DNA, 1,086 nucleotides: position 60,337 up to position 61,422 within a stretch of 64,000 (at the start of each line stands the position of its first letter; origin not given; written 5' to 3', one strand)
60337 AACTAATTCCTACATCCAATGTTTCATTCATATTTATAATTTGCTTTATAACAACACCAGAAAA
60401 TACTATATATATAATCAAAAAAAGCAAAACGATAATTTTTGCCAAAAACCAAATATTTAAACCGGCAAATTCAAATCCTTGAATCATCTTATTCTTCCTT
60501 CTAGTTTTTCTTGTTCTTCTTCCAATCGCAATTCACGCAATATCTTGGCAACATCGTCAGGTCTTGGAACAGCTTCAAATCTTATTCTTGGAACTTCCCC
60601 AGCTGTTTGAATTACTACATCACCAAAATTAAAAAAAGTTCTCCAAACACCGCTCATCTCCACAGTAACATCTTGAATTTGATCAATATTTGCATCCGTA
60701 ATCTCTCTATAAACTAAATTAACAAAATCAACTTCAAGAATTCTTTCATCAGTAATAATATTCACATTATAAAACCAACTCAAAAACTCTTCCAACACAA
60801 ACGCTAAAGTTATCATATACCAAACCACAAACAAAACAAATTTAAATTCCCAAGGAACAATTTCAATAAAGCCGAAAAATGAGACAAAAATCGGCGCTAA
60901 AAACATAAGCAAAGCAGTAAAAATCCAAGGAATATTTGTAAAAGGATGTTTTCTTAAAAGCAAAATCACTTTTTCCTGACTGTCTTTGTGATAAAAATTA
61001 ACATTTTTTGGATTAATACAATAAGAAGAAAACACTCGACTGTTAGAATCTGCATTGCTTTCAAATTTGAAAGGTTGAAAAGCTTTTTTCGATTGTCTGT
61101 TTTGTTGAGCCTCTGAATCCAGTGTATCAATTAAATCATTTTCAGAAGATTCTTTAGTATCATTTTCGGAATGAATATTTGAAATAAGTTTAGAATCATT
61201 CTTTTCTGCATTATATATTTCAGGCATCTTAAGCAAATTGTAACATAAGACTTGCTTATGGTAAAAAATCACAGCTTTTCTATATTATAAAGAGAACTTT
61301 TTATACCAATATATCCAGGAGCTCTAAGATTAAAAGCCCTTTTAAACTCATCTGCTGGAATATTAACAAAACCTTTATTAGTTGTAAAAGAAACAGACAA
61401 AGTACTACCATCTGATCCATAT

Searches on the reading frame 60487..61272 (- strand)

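Call 82: search_protein_families(library=pfam, proteins=[window:60487-61272:-], max_evalue=0.01)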
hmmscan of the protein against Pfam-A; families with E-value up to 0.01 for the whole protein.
window:60487-61272:- (262 aa): 1 family
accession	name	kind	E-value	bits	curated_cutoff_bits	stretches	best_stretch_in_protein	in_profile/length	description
PF03703.20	bPH_2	-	4.1e-05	24.2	22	1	189-244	22-77/78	Bacterial PH domain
